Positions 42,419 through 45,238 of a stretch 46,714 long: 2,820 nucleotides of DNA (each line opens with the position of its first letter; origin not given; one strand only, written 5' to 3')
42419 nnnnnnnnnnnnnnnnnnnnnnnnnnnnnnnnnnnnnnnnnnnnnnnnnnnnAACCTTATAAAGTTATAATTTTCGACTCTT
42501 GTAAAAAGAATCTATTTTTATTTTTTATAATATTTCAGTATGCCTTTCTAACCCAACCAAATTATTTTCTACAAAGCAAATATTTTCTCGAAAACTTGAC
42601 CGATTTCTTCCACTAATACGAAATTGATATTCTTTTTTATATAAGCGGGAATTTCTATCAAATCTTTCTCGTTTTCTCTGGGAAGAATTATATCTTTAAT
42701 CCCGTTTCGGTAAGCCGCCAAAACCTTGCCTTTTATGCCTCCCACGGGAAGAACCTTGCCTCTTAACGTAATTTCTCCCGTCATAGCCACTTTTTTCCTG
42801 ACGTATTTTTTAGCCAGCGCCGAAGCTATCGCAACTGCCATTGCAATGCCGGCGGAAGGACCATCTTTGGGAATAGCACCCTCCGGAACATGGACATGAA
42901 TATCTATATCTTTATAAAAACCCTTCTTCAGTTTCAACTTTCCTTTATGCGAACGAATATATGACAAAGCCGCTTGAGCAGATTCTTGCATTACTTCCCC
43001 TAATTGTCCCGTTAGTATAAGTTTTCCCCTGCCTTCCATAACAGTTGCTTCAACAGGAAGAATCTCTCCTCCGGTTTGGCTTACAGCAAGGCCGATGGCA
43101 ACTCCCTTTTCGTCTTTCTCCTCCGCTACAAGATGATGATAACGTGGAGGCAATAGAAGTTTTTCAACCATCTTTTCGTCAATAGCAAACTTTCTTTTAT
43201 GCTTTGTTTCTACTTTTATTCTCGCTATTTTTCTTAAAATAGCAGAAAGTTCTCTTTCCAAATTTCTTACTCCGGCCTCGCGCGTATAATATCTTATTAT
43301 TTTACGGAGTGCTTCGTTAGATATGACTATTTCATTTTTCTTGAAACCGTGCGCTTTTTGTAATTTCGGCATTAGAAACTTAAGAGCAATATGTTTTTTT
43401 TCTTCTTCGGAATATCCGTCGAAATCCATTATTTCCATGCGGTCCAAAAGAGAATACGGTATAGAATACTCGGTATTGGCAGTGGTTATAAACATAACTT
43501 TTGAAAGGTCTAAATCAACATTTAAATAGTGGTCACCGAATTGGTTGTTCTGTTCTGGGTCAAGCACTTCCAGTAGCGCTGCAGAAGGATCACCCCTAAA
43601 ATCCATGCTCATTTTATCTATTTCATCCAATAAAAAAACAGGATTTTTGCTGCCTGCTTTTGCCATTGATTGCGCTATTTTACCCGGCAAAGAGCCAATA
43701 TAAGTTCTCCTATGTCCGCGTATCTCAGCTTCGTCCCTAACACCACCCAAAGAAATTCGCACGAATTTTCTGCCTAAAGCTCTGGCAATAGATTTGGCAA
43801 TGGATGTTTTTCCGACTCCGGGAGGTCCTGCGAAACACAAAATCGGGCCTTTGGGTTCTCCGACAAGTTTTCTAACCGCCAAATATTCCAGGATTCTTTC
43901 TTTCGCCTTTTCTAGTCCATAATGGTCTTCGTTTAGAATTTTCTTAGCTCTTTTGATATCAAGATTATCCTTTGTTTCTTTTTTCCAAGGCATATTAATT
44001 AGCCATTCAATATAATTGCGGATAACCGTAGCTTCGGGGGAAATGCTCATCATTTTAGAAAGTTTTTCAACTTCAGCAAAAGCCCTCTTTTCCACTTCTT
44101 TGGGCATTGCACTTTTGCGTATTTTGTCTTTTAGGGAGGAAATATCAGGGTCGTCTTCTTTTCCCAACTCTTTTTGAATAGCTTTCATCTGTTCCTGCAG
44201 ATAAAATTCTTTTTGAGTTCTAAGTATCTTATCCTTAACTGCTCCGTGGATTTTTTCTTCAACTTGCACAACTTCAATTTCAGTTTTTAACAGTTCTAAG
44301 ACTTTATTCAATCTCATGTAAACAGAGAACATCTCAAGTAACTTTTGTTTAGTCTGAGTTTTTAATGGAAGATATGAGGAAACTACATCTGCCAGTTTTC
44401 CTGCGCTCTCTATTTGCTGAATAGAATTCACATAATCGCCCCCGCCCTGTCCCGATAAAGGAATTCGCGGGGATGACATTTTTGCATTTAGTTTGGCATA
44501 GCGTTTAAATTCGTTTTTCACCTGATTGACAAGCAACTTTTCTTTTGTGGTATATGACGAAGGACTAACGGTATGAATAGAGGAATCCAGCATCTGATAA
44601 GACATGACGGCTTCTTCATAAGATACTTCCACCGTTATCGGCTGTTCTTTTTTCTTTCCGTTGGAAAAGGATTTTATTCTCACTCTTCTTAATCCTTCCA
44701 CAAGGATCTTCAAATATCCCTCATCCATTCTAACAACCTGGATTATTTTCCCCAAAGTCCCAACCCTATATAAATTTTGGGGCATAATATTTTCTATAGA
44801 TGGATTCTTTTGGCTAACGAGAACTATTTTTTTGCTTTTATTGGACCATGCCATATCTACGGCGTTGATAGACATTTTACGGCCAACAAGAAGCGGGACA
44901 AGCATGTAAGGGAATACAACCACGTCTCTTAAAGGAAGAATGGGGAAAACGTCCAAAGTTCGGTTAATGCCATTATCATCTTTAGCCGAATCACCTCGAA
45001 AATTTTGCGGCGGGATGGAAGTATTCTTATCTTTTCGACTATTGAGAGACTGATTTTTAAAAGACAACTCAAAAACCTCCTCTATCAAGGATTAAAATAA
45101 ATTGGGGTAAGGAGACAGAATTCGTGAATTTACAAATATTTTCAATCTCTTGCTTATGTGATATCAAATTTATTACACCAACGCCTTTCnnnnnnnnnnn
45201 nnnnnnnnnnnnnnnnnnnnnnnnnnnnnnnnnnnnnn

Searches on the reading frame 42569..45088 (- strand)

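Call 69: search_protein_families(library=pfam, proteins=[window:42569-45088:-], max_evalue=0.00001)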
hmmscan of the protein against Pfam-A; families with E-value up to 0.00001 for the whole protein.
window:42569-45088:- (839 aa): 6 families
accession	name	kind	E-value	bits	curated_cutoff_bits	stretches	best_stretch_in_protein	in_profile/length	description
PF05362.19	Lon_C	-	2.2e-82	276.1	21.1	1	636-836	2-202/205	Lon protease (S16) C-terminal proteolytic domain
PF02190.22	LON_substr_bdg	-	1.1e-45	156.5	28.7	1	48-268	2-199/200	ATP-dependent protease La (LON) substrate-binding domain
PF00004.35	AAA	-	2e-24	86.9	21.2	1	417-553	1-125/131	ATPase family associated with various cellular activities (AAA)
PF22667.2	Lon_lid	-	8.4e-22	77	27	1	578-632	1-55/57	Lon protease AAA+ ATPase lid domain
PF13541.12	ChlI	-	4.5e-10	39.9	27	1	679-806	1-121/121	Subunit ChlI of Mg-chelatase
PF07728.20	AAA_5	-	8.5e-09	36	22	1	417-551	2-139/139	AAA domain (dynein-related subfamily)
